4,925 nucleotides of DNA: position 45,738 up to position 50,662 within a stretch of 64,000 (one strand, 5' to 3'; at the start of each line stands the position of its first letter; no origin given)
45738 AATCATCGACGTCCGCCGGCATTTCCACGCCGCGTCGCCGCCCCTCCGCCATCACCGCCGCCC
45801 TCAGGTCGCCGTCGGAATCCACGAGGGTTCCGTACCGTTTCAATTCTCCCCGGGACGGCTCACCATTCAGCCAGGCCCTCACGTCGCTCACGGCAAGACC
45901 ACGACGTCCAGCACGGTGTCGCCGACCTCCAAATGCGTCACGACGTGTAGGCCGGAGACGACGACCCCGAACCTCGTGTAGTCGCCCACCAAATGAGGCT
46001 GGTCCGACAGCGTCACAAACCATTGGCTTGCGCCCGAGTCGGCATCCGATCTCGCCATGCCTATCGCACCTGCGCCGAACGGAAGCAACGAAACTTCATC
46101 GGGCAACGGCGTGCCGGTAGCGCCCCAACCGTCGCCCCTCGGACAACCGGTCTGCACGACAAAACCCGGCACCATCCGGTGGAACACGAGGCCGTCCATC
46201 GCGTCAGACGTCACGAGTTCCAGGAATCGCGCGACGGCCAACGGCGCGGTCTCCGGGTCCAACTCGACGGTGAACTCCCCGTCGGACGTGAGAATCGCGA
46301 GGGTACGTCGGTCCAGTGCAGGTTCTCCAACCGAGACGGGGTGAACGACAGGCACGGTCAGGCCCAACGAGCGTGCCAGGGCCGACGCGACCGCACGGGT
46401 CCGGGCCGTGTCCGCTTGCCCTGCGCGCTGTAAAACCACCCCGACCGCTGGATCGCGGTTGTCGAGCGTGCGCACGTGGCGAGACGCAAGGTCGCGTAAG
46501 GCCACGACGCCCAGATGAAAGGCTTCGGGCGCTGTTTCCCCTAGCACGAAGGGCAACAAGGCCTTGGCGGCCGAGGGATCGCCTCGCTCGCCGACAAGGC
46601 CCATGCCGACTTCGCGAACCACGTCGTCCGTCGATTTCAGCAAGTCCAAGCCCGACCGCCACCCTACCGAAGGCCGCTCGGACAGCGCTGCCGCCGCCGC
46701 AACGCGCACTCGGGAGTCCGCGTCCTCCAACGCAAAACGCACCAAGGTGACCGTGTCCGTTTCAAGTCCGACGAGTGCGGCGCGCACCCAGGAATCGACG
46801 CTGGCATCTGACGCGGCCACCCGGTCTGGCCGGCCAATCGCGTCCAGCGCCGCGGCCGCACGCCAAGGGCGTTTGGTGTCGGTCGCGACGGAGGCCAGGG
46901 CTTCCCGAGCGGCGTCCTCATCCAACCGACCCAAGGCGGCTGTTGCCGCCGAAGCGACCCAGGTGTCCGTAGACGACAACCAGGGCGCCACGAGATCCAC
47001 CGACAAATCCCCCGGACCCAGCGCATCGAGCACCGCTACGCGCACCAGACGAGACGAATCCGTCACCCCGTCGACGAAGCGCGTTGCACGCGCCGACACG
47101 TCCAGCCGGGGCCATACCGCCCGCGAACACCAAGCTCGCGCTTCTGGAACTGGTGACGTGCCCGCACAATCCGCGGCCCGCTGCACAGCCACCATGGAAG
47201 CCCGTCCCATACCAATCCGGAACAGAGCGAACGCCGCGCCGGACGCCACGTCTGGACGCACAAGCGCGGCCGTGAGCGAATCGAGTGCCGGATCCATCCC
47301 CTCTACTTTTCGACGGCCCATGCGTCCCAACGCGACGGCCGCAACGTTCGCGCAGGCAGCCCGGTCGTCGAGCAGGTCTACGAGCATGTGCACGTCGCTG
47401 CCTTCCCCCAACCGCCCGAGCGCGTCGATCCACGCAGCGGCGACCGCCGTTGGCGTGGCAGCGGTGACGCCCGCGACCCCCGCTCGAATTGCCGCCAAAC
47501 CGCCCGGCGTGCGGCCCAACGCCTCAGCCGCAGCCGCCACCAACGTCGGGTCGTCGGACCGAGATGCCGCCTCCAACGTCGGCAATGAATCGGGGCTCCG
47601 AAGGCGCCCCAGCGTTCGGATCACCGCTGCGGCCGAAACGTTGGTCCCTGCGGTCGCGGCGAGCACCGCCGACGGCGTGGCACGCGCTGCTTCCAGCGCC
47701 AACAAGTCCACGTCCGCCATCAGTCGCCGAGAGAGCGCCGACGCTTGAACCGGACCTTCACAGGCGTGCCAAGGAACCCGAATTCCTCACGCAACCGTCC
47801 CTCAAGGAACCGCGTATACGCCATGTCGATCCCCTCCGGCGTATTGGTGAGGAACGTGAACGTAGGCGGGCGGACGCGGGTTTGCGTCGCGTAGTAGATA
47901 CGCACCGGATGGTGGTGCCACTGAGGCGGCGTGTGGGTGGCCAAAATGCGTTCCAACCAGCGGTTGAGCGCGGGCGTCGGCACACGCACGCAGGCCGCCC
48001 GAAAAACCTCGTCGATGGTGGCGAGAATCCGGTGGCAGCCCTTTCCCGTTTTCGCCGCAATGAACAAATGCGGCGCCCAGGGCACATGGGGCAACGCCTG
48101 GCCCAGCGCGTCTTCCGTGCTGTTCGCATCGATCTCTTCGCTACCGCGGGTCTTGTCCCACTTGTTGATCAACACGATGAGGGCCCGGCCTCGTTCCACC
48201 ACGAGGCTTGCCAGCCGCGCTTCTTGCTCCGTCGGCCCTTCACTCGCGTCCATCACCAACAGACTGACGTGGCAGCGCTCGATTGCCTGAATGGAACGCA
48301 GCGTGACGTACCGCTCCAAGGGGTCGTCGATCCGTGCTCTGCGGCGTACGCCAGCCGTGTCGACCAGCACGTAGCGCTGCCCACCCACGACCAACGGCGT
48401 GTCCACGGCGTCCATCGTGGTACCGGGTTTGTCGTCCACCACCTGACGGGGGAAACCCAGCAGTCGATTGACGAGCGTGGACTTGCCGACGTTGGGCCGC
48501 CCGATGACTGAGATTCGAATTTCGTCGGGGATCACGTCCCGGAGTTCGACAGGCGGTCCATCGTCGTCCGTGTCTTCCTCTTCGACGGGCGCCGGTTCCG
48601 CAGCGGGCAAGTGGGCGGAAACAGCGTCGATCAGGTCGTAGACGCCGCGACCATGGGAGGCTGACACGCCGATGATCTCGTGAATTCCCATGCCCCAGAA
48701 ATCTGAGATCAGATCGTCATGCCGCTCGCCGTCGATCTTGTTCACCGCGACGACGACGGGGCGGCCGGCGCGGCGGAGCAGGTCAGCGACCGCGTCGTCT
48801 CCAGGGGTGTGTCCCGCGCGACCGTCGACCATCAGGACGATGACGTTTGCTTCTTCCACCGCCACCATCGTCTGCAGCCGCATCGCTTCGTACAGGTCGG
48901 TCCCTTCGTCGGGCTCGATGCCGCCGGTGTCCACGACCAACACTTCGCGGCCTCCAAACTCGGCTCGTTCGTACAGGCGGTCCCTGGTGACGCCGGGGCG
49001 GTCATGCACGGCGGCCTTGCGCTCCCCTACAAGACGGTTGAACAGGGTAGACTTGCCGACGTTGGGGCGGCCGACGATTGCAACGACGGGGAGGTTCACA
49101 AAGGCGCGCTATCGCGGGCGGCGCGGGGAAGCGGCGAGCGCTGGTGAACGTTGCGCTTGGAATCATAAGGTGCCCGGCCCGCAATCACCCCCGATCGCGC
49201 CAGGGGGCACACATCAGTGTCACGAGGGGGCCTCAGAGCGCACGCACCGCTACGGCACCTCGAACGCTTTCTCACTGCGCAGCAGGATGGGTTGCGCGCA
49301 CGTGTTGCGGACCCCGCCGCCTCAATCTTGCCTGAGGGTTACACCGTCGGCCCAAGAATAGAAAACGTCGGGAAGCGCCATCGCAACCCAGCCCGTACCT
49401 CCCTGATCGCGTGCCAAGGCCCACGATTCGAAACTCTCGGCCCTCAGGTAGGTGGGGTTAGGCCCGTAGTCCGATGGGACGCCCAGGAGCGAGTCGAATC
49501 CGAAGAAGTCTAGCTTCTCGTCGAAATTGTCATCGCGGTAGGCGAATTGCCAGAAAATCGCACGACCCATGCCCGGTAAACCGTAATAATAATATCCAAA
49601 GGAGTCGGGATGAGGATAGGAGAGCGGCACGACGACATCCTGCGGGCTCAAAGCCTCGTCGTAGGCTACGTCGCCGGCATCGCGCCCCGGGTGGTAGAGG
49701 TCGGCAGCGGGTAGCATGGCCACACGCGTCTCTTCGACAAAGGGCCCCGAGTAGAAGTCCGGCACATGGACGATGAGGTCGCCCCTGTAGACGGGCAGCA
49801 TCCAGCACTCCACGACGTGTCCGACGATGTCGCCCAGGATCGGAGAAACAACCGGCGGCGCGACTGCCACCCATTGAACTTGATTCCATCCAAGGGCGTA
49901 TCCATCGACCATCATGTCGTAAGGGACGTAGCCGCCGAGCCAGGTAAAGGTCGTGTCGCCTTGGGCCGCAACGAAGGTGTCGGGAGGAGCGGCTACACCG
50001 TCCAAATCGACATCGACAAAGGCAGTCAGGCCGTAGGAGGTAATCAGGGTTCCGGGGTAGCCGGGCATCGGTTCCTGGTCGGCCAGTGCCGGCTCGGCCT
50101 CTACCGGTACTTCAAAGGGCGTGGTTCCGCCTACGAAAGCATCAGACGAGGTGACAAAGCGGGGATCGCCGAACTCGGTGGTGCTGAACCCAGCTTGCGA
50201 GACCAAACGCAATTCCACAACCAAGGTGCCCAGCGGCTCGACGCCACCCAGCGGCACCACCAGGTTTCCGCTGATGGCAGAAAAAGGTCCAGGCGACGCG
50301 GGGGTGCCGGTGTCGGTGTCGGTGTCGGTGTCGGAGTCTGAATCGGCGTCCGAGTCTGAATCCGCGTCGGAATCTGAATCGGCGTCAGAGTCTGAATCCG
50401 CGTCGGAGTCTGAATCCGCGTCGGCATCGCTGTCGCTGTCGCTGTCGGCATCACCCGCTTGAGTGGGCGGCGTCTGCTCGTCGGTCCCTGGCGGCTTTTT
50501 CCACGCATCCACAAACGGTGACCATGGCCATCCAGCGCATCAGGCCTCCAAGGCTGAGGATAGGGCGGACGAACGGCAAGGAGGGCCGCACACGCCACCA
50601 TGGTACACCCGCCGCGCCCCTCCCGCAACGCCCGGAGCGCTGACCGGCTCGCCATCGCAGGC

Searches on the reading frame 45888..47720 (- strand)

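Call 44: search_protein_families(library=pfam, proteins=[window:45888-47720:-], max_evalue=0.001)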
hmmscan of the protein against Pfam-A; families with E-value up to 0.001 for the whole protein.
window:45888-47720:- (610 aa): 3 families
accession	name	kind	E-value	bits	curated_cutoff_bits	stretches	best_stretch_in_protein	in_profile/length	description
PF00160.26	Pro_isomerase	-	1.5e-31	110.2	21.7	1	475-602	3-142/159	Cyclophilin type peptidyl-prolyl cis-trans isomerase/CLD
PF13646.12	HEAT_2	-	4.1e-16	59.5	27.7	2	30-71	17-58/88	HEAT repeats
PF02985.28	HEAT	-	6.7e-05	23.2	23.5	0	330-347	8-25/31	HEAT repeat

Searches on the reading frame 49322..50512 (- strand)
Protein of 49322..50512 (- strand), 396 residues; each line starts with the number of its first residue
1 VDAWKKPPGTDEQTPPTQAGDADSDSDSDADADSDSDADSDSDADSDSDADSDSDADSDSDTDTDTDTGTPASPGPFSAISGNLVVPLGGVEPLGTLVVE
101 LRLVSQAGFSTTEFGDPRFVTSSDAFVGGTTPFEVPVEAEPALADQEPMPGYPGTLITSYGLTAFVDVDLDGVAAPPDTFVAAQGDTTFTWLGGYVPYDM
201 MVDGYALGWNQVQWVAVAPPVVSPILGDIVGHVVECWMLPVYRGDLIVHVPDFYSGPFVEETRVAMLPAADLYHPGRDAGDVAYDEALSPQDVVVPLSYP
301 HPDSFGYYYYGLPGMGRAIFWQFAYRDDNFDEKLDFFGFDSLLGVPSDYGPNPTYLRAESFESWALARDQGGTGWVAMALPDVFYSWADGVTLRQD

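Call 44: search_protein_families(library=pfam, proteins=[window:49322-50512:-], max_evalue=0.001)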
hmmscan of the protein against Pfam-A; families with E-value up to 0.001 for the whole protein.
window:49322-50512:- (396 aa): 1 family
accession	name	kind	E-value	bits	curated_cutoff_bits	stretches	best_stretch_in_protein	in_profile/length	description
PF22807.2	TrAA12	-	0.00089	18.1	30.9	0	19-79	384-444/463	TrAA12-like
